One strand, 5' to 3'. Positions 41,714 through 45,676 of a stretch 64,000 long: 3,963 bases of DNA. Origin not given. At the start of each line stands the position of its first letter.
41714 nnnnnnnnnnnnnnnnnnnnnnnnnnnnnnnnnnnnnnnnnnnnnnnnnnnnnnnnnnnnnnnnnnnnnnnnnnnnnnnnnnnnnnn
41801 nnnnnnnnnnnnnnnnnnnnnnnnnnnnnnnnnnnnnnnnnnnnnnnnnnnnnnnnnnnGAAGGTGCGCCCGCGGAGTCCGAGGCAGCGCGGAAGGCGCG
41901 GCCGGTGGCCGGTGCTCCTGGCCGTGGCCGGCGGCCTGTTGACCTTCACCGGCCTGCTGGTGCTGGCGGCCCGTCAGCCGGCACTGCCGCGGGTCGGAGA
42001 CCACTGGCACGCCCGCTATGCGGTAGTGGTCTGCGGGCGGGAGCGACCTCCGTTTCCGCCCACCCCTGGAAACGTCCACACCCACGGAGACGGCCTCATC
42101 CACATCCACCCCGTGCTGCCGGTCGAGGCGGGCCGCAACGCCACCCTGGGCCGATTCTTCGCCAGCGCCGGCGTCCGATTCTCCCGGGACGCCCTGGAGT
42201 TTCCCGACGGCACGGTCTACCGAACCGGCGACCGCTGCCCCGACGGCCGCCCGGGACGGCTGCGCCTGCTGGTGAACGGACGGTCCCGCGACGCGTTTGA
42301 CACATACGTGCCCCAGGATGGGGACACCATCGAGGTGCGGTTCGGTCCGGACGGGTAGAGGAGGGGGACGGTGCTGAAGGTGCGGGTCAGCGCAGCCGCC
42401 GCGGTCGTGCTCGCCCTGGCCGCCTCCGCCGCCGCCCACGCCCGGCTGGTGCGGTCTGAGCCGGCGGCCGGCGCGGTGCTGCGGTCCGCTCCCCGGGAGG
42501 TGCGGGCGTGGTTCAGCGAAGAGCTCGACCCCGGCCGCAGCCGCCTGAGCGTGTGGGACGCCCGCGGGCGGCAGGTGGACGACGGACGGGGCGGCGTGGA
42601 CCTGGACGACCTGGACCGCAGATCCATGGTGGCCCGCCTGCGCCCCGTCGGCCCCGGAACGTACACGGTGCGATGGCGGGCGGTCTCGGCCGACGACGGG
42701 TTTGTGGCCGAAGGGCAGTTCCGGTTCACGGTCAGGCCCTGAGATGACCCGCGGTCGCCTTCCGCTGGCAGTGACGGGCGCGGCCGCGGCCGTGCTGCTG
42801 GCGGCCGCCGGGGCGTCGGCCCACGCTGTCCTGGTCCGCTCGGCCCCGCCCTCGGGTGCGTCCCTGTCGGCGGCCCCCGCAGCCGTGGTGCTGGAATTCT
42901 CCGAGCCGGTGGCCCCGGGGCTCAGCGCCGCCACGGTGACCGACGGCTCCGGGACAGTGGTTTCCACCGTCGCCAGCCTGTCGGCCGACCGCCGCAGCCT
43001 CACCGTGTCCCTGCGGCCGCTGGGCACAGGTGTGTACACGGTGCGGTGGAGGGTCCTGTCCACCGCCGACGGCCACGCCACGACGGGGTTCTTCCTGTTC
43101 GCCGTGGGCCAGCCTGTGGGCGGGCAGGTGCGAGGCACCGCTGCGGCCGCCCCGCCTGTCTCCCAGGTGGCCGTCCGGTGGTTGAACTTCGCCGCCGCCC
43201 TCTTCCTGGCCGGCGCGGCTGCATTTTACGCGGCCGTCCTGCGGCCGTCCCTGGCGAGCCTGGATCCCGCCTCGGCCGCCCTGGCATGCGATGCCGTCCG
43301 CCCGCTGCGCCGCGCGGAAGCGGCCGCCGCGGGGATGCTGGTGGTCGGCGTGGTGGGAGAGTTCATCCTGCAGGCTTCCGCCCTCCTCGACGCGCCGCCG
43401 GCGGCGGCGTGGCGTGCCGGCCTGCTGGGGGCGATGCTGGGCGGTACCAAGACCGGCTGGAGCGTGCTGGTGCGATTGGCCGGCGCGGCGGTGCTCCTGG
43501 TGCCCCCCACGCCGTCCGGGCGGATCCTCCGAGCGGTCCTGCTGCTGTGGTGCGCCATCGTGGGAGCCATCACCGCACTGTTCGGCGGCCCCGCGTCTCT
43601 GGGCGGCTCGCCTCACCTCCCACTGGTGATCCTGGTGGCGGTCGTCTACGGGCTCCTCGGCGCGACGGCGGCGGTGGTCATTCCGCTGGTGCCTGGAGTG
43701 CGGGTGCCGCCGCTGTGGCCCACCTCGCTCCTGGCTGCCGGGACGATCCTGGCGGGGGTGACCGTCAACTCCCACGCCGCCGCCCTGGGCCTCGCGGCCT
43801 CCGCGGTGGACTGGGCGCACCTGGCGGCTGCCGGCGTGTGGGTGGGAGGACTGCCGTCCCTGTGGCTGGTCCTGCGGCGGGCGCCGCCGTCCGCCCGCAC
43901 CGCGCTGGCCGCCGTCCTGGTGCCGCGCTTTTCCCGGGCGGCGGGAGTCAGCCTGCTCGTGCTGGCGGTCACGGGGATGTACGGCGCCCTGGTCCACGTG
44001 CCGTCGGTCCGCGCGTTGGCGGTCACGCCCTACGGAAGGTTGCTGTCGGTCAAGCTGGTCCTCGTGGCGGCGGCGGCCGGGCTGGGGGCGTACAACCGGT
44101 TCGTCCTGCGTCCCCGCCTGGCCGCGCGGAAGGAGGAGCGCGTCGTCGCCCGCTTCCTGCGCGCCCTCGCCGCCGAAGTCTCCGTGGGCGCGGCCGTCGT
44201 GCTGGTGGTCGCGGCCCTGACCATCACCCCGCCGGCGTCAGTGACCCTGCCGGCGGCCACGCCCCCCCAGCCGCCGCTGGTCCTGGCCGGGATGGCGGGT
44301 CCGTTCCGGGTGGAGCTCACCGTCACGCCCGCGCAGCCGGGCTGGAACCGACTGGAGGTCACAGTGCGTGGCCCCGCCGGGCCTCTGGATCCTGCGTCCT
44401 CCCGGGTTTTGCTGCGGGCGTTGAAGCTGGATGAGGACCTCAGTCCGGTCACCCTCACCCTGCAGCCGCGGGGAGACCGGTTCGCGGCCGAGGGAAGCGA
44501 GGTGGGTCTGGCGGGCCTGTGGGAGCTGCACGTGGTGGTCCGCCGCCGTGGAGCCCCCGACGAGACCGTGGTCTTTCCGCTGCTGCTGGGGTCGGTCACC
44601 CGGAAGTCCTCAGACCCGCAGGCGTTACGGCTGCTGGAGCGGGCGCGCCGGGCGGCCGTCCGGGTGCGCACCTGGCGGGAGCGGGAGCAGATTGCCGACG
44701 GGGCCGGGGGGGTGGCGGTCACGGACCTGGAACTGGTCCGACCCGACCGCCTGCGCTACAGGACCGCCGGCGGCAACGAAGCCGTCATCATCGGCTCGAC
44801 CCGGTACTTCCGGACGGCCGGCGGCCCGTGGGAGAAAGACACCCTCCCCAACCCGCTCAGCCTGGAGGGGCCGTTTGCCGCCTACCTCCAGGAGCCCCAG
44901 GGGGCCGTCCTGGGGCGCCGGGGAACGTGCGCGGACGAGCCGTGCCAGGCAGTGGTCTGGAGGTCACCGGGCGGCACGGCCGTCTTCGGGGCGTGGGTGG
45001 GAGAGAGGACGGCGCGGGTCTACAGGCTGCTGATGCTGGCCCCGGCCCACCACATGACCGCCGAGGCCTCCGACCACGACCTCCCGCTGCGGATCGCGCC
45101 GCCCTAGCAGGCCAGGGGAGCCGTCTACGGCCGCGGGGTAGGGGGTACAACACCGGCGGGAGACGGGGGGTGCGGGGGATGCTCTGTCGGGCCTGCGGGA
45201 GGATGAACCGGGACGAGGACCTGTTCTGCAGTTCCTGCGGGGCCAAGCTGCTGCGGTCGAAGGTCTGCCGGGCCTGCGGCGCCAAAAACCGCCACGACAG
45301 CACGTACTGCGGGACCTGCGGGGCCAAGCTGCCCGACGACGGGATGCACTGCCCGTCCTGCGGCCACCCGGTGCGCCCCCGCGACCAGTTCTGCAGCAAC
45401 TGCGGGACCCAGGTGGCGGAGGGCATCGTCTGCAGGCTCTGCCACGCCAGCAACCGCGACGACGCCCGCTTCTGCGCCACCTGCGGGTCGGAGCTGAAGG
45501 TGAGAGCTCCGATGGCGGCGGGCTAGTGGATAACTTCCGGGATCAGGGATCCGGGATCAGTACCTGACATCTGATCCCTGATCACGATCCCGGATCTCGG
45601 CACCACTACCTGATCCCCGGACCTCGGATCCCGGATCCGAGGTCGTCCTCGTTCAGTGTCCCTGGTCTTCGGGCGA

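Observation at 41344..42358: Two tandem paralogous secreted His/Cys-motif proteins of no recognisable family head the copC / copC-copD operon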

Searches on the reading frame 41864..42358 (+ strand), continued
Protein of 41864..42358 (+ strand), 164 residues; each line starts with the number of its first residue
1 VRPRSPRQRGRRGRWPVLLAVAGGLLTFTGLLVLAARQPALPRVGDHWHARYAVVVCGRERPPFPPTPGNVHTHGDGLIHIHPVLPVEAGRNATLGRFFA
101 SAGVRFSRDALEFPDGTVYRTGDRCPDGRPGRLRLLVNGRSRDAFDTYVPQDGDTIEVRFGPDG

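Call 52: find_related_loci(query=A3, collection=metagenome_contigs, flank=6000)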
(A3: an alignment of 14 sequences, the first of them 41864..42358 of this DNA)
Query A3 (164 aa) in metagenome_contigs; peptide patterns used: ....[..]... (x = any residue, [..] = any of these).
515 stretches matched a pattern; 320 encode a relative of the query (tblastn E <= 1e-3); the best 80 are kept; 80 distinct loci.
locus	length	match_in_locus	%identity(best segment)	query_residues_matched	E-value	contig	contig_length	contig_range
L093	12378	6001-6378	63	35-160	6e-53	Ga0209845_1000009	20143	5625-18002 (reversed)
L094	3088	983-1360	63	35-160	5e-53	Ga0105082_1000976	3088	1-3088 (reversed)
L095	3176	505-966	56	7-162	2e-51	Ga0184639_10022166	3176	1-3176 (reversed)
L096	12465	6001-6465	54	10-164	1e-47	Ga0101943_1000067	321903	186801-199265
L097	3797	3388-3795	57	7-144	1e-43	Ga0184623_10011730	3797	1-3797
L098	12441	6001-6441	50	15-163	5e-41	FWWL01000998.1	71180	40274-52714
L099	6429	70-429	49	42-161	2e-39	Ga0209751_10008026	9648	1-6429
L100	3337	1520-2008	45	9-162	1e-39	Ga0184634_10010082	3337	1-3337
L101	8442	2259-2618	49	42-161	2e-39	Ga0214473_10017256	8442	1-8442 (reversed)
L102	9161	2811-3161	56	44-160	2e-39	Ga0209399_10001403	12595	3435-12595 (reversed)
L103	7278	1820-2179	49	42-161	2e-39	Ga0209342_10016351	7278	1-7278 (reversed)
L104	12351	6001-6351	56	44-160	2e-39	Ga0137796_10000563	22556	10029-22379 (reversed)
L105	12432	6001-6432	49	17-162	4e-37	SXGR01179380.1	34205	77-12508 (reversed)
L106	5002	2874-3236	48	46-163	8e-36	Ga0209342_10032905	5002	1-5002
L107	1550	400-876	42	11-161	5e-36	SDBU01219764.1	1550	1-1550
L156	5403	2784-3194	40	37-160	6e-25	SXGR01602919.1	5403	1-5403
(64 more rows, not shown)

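Call 56: find_encoding_contigs(protein=P0023, flank=5000, max_places=3)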
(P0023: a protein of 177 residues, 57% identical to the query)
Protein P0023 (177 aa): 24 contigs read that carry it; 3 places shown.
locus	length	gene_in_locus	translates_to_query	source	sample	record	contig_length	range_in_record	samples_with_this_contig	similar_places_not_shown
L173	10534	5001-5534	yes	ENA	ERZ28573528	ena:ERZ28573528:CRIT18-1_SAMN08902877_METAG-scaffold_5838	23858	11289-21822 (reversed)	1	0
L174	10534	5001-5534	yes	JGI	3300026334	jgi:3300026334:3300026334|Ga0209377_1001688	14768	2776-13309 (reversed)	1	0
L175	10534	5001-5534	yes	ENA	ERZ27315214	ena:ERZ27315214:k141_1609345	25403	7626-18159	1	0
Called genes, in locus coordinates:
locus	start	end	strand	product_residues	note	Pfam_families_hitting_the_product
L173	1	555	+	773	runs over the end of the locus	PF01315:Ald_Xan_dh_C, PF02738:MoCoBD_1, PF20256:MoCoBD_2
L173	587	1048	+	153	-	PF10027:DUF2269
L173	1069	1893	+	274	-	PF13468:Glyoxalase_3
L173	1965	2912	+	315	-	PF00296:Bac_luciferase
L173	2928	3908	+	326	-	PF24684:Vgb_lyase, PF08450:SGL (faint)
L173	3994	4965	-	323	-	PF07584:BatA (weak), PF00092:VWA, PF13519:VWA_2, PF13768:VWA_3 (faint)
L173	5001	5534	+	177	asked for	-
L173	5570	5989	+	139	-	PF04234:CopC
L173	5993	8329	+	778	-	PF04234:CopC, PF05425:CopD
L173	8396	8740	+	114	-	-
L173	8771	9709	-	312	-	PF00294:PfkB, PF08543:Phos_pyr_kin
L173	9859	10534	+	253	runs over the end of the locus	PF20608:Phage_tube_C (weak), PF13620:CarboxypepD_reg, PF08308:PEGA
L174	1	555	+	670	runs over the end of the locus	?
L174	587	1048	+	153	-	PF10027:DUF2269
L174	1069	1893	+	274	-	PF13468:Glyoxalase_3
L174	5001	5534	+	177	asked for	-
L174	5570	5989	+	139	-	PF04234:CopC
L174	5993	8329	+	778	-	PF04234:CopC, PF05425:CopD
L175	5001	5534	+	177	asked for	-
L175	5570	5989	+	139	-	PF04234:CopC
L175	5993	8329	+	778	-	PF04234:CopC, PF05425:CopD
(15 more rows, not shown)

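Call 57: find_encoding_contigs(protein=P0005, flank=5000, max_places=2)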
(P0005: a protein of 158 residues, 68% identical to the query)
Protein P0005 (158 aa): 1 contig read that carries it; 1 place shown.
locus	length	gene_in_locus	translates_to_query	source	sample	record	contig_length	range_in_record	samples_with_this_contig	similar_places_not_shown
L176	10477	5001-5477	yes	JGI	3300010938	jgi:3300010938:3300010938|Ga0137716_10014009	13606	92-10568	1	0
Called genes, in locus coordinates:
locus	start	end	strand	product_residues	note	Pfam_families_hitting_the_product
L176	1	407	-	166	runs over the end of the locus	?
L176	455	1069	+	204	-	-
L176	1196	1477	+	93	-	-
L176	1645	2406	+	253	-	PF04234:CopC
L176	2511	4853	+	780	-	PF04234:CopC, PF05425:CopD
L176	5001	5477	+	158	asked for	-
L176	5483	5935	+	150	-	PF07681:DoxX (weak)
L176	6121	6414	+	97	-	-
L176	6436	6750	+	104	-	PF00578:AhpC-TSA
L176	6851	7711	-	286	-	-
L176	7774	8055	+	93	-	-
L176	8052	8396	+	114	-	-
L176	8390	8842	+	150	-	PF01464:SLT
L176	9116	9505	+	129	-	PF06803:DUF1232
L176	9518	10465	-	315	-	-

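Call 72: search_protein_families(library=pfam, proteins=[L077:4735-5670:+, L075:2413-3876:+, L039:6288-7001:-, L055:11308-12255:-, L001:6686-7102:+, L156:1696-2610:+, L047:6993-7862:+], max_evalue=0.001)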
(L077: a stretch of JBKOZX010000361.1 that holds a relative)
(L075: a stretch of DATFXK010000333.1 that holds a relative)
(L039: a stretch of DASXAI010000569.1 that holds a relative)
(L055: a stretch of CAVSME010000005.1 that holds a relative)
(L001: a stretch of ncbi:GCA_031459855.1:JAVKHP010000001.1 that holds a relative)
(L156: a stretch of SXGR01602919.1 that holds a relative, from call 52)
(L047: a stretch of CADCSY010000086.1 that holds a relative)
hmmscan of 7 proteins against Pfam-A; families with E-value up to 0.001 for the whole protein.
L077:4735-5670:+ (311 aa): 3 families
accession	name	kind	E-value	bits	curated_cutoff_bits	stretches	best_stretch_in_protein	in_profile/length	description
PF00535.33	Glycos_transf_2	-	8.4e-14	52.3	23.3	1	24-142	3-122/168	Glycosyl transferase family 2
PF13641.12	Glyco_tranf_2_3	-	6e-12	46.5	27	1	22-250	4-218/230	Glycosyltransferase like family 2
PF13632.12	Glyco_trans_2_3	-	1.4e-05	25.5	27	1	191-249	73-128/198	Glycosyl transferase family group 2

L075:2413-3876:+ (487 aa): 2 families
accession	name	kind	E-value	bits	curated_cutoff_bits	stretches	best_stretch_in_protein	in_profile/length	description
PF03816.19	LytR_cpsA_psr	-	7.8e-34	117.4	24.6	1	92-251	1-148/150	LytR_cpsA_psr family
PF13399.11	LytR_C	-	9.9e-16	58.9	22.2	1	353-438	1-86/86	LytR cell envelope-related transcriptional attenuator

L039:6288-7001:- (237 aa): 1 family
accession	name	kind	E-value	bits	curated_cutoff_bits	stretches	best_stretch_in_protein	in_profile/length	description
PF01996.21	F420_ligase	-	6.5e-58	196.2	25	1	12-213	4-218/218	F420-0:Gamma-glutamyl ligase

L055:11308-12255:- (315 aa): 1 family
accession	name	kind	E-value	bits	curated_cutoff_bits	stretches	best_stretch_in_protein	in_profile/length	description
PF01933.23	CofD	-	4.2e-51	174.3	30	1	2-297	1-274/290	2-phospho-L-lactate transferase CofD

L001:6686-7102:+ (138 aa): 0 families

L156:1696-2610:+ (304 aa): 1 family
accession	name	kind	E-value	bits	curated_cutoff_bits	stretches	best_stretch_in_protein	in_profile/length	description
PF09678.15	Caa3_CtaG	-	1.7e-59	201.5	27.7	1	38-279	1-235/237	Cytochrome c oxidase caa3 assembly factor (Caa3_CtaG)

L047:6993-7862:+ (289 aa): 5 families
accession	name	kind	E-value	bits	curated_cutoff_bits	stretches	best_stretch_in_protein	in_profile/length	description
PF00535.33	Glycos_transf_2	-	2.9e-21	76.6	23.3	1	9-162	3-148/168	Glycosyl transferase family 2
PF13641.12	Glyco_tranf_2_3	-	5.8e-14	53.1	27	1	5-229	2-216/230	Glycosyltransferase like family 2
PF13632.12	Glyco_trans_2_3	-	3.6e-08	33.9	27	1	153-238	71-129/198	Glycosyl transferase family group 2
PF12804.13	NTP_transf_3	-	3.2e-06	27.9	27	1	16-113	24-120/160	MobA-like NTP transferase domain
PF13506.12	Glyco_transf_21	-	1.3e-05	25.2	21.7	1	73-220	24-150/174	Glycosyl transferase family 21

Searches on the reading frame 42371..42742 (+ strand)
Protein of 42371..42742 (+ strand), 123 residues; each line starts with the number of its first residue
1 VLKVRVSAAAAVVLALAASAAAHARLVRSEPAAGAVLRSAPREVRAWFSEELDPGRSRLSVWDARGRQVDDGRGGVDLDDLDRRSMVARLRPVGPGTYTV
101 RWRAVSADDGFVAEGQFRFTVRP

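Call 3: search_protein_families(library=pfam, proteins=[window:42371-42742:+], max_evalue=0.1)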
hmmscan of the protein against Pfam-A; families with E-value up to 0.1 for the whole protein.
window:42371-42742:+ (123 aa): 2 families
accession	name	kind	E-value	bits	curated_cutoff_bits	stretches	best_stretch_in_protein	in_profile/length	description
PF04234.18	CopC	-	3.9e-21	76.3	23.3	1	23-121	1-92/92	CopC domain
PF06832.18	BiPBP_C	-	0.018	15.4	26.8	1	45-69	64-86/90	Penicillin-Binding Protein C-terminus Family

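Call 6: search_protein_families(library=ncbifam, proteins=[window:42371-42742:+], max_evalue=1)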
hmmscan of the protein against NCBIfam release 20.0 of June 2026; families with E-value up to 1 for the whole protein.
window:42371-42742:+ (123 aa): 3 families
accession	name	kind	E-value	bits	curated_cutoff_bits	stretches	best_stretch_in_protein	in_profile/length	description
NF033814.1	copper_CopC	equivalog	5.9e-19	68.5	95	1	14-122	2-107/107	copper homeostasis periplasmic binding protein CopC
NF007636.0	PRK10301.1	equivalog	1.5e-11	44.2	129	1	14-122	18-124/124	CopC domain-containing protein YobA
TIGR03769.1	P_ac_wall_RPT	domain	0.082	13.5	30.9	1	95-120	12-38/41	TIGR03769 domain-containing protein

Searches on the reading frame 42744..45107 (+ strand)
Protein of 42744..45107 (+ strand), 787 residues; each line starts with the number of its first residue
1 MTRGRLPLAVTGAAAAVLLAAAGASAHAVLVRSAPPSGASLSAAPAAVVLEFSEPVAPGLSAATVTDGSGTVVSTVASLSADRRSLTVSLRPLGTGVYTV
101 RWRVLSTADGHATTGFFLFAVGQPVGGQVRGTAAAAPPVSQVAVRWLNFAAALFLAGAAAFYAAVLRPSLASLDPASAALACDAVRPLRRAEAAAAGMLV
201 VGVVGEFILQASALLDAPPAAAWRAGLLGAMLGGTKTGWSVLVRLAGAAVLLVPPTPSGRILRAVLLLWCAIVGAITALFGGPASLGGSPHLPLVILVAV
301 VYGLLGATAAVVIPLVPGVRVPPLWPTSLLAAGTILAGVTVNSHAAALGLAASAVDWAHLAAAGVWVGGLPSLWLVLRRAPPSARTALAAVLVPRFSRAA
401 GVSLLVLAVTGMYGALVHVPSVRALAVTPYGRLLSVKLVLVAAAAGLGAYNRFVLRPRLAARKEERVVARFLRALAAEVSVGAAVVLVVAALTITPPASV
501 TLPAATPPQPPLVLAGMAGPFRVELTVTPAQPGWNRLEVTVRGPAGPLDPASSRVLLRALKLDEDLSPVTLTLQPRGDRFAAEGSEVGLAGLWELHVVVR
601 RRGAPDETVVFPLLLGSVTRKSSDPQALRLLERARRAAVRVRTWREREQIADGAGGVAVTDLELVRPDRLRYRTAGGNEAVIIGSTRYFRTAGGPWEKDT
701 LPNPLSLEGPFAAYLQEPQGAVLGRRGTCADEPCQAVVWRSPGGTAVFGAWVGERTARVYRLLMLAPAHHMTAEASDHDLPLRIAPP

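Call 3: search_protein_families(library=pfam, proteins=[window:42744-45107:+], max_evalue=0.1)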
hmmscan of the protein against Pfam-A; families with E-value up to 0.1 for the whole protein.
window:42744-45107:+ (787 aa): 5 families
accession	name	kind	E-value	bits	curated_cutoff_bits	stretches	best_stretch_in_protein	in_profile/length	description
PF04234.18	CopC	-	1.9e-20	74.1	23.3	1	27-121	1-92/92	CopC domain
PF05425.18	CopD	-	2.2e-20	73.4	32.1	1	392-492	3-105/105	Copper resistance protein D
PF13664.11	DUF4149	-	0.00091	19.9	24.6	1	378-466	23-100/102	Domain of unknown function (DUF4149)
PF10604.15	Polyketide_cyc2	-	0.0099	16.6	27.4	1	58-135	45-123/142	Polyketide cyclase / dehydrase and lipid transport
PF13205.12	Big_5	-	0.014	16.5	23.6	1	30-90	7-69/105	Bacterial Ig-like domain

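Call 6: search_protein_families(library=ncbifam, proteins=[window:42744-45107:+], max_evalue=1)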
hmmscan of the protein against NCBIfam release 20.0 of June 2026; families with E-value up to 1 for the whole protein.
window:42744-45107:+ (787 aa): 3 families
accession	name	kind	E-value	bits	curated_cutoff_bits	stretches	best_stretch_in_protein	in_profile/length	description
NF033808.0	copper_CopD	equivalog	8.3e-31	107.7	195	2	309-497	103-294/295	copper homeostasis membrane protein CopD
NF033814.1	copper_CopC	equivalog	1.8e-18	66.9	95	1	18-121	2-106/107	copper homeostasis periplasmic binding protein CopC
NF007636.0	PRK10301.1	equivalog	4.9e-15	55.5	129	1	17-121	17-123/124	CopC domain-containing protein YobA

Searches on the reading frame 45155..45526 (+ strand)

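Call 3: search_protein_families(library=pfam, proteins=[window:45155-45526:+], max_evalue=0.1)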
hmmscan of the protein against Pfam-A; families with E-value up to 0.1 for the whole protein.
window:45155-45526:+ (123 aa): 20 families
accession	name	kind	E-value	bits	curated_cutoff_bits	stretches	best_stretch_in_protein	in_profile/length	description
PF12773.13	DZR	-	9.4e-32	109.4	27.3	4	38-84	1-45/45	Double zinc ribbon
PF13240.11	Zn_Ribbon_1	-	2.3e-26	91.2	25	4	65-86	1-22/23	zinc-ribbon domain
PF13248.11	Zn_ribbon_3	-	1.4e-18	66.1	27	4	66-85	5-24/26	zinc-ribbon domain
PF24463.1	DUF7577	-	1.9e-17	63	28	4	37-60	4-27/27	Domain of unknown function (DUF7577)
PF18912.6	DZR_2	-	3.7e-13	49.5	27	4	36-83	8-55/56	Double zinc ribbon domain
PF09297.16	Zn_ribbon_NUD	-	8.3e-09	35.5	24.8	1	103-116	2-15/32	NADH pyrophosphatase zinc ribbon domain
PF17032.10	Zn_ribbon_15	-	7.2e-08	33.6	28.9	1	55-84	43-73/73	zinc-ribbon family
PF14803.11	Zn_ribbon_Nudix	-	4.8e-07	30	25.6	0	105-119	1-15/34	Nudix N-terminal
PF07191.17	Zn_ribbon_6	-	2.8e-06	27.7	25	2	9-43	17-47/67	Double zinc ribbon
PF24460.1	DUF7575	-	0.00035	20.3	28.5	1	61-87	1-27/28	Domain of unknown function (DUF7575)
PF12172.15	zf-ChsH2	-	0.0006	20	23.2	2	63-85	11-33/37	ChsH2, rubredoxin-like zinc ribbon domain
PF01529.25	DHHC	-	0.0032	18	28.7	1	47-88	3-44/133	DHHC palmitoyltransferase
PF00641.23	Zn_ribbon_RanBP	-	0.0032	17.2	27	1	38-58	7-27/30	Zn-finger in Ran binding protein and others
PF08271.17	Zn_Ribbon_TF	-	0.0047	16.9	29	0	64-90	1-32/43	TFIIB zinc-binding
PF10005.14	Zn_ribbon_DZR_6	-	0.007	17.5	23.4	0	65-88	3-26/93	zinc-ribbon domain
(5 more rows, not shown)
